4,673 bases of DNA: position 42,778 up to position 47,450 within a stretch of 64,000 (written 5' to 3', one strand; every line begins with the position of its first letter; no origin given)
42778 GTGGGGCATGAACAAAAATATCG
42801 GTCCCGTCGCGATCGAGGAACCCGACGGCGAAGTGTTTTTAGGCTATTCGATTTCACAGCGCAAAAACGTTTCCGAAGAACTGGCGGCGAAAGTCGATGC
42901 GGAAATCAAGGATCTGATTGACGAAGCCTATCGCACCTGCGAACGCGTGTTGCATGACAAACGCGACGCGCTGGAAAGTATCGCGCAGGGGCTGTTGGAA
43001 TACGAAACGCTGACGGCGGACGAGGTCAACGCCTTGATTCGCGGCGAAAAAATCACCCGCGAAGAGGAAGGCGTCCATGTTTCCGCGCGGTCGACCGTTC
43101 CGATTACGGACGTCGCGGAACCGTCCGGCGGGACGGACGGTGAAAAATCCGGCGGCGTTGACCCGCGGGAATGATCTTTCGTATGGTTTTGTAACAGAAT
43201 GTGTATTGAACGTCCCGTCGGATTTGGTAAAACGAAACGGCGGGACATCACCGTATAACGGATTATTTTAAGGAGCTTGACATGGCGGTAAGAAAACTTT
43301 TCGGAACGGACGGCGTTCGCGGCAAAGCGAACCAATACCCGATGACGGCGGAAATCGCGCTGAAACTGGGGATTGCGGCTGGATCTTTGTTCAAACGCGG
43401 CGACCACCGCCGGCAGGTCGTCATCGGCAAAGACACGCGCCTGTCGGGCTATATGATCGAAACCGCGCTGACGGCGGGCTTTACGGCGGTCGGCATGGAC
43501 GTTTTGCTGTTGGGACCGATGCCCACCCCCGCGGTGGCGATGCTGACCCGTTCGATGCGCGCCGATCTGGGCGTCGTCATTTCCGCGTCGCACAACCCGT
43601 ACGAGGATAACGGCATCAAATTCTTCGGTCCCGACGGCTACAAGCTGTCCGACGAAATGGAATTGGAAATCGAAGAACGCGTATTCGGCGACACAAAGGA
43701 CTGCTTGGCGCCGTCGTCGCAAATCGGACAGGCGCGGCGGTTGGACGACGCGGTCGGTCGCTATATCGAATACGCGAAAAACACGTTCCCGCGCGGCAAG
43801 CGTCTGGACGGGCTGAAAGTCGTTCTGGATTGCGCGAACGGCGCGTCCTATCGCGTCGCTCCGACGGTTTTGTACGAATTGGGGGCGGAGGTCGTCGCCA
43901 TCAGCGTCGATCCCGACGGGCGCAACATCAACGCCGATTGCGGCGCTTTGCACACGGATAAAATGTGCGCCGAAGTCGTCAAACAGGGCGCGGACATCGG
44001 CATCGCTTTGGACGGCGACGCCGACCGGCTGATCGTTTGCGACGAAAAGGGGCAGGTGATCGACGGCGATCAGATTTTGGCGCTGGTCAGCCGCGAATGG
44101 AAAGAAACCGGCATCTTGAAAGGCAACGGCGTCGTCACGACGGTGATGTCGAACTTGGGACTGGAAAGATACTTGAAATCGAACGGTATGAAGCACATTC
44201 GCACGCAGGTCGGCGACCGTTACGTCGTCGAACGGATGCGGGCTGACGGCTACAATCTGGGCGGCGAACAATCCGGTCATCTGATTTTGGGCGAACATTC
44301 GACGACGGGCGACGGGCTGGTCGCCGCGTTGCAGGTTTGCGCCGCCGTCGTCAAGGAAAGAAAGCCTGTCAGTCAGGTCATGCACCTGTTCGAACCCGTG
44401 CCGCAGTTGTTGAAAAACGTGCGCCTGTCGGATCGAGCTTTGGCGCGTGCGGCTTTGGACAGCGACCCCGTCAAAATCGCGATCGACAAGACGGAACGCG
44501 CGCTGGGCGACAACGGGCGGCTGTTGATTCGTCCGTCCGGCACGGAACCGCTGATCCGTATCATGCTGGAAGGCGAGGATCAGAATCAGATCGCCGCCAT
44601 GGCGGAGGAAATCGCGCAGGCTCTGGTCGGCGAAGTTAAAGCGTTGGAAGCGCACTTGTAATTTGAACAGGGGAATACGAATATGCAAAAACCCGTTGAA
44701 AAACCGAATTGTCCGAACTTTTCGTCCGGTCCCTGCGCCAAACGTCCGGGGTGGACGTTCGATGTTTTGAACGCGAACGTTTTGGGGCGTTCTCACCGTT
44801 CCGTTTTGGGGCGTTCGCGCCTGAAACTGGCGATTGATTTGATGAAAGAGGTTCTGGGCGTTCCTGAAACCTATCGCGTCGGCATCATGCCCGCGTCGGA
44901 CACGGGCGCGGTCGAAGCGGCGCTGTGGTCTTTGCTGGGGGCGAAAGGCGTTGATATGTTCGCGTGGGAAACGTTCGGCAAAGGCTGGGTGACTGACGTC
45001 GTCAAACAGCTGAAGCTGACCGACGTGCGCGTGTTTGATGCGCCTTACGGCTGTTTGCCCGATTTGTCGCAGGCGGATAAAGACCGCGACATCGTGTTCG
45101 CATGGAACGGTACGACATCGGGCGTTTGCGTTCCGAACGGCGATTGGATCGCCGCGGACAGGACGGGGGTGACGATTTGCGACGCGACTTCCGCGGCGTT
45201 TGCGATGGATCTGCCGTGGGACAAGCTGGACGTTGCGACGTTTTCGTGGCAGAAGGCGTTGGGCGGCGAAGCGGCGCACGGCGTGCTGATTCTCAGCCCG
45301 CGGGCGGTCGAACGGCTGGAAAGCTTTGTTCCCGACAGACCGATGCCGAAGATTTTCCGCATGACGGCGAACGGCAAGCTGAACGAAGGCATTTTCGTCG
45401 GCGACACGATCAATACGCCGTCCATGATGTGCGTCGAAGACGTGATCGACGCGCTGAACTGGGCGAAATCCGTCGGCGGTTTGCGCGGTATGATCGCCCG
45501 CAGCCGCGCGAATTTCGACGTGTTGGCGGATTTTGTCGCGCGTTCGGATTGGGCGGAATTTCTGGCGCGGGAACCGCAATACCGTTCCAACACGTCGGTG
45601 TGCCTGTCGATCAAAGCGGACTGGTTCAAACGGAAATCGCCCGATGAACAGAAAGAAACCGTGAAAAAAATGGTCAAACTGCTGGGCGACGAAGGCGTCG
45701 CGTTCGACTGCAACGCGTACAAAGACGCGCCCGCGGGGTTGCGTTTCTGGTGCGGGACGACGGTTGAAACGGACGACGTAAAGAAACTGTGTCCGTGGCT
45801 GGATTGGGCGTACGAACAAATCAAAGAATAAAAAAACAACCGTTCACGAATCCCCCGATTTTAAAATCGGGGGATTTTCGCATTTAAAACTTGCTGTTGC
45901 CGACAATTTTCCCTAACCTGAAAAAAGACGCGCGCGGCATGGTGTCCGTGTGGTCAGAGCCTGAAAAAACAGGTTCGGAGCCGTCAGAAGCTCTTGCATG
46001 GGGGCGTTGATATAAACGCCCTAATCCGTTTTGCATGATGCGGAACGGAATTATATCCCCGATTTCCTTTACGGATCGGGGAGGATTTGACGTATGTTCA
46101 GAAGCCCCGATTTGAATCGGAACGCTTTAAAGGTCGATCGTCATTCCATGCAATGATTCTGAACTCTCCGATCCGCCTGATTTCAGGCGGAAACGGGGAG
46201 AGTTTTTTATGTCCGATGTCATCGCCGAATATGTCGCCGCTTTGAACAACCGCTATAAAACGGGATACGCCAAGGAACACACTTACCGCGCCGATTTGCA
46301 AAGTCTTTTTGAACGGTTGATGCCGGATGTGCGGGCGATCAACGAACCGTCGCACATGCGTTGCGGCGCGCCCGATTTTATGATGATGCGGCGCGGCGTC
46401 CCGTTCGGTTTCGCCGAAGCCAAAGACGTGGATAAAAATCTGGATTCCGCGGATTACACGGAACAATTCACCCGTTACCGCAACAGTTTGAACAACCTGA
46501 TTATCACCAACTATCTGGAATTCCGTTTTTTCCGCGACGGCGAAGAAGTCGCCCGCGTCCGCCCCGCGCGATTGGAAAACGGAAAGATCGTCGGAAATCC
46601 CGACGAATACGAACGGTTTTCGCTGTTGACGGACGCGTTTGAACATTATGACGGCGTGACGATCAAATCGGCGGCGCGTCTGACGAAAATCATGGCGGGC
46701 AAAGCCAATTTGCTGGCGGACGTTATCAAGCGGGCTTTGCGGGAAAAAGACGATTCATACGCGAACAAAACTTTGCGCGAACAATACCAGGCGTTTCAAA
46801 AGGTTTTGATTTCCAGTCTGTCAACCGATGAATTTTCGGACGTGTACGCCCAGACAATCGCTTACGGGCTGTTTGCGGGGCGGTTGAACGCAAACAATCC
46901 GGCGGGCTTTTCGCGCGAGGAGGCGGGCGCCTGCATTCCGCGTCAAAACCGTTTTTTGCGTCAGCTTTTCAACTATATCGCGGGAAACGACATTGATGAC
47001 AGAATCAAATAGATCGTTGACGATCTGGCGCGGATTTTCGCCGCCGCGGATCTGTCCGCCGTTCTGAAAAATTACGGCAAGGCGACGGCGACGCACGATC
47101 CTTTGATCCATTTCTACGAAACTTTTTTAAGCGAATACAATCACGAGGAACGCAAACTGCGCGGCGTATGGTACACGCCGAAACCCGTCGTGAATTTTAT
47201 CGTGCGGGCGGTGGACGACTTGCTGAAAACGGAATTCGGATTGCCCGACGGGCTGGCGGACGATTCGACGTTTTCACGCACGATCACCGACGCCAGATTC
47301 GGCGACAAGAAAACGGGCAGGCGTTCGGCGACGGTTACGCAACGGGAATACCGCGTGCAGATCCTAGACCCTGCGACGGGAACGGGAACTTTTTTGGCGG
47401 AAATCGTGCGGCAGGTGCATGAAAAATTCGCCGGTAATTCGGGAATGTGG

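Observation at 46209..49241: MmeI-family type IIL restriction-modification gene interrupted by a single in-frame TAG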

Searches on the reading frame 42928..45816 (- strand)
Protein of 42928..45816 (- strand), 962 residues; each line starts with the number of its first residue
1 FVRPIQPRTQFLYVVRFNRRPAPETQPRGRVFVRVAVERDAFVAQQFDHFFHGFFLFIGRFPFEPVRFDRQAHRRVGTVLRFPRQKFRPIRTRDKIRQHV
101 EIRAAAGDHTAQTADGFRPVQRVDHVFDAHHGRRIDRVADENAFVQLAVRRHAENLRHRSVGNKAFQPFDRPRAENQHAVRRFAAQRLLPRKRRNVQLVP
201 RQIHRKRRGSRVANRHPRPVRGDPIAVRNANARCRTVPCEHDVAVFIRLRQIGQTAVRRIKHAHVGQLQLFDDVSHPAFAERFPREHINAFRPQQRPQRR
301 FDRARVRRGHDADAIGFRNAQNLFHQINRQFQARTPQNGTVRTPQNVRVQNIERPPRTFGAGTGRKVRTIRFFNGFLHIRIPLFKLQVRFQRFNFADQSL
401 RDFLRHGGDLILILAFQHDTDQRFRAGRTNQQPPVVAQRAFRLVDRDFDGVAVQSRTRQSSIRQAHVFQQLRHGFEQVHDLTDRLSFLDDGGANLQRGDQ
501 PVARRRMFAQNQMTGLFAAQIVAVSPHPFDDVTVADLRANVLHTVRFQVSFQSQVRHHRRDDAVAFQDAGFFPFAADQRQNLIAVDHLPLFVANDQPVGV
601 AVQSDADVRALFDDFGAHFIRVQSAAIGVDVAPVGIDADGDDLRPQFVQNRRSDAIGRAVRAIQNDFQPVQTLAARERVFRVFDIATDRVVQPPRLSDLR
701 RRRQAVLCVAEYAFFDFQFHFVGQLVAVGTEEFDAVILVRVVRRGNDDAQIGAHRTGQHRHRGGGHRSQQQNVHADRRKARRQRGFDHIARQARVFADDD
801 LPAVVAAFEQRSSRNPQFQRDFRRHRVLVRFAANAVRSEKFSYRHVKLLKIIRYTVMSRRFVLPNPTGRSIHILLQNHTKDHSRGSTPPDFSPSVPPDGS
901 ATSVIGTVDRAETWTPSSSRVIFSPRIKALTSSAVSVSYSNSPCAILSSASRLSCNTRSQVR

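Call 36: search_protein_families(library=pfam, proteins=[window:42928-45816:-], max_evalue=0.1)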
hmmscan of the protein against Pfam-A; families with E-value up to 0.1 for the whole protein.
window:42928-45816:- (962 aa): 1 family
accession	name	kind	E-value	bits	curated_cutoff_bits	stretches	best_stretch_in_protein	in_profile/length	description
PF14258.12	DUF4350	-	0.016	15.9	30.4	1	398-507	56-148/181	Domain of unknown function (DUF4350)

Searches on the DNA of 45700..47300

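Call 59: search_rna_families(source=window, start=45700, end=47300, threshold=evalue, max_evalue=1)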
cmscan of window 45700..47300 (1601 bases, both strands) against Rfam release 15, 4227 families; matches with E-value up to 1: 0.
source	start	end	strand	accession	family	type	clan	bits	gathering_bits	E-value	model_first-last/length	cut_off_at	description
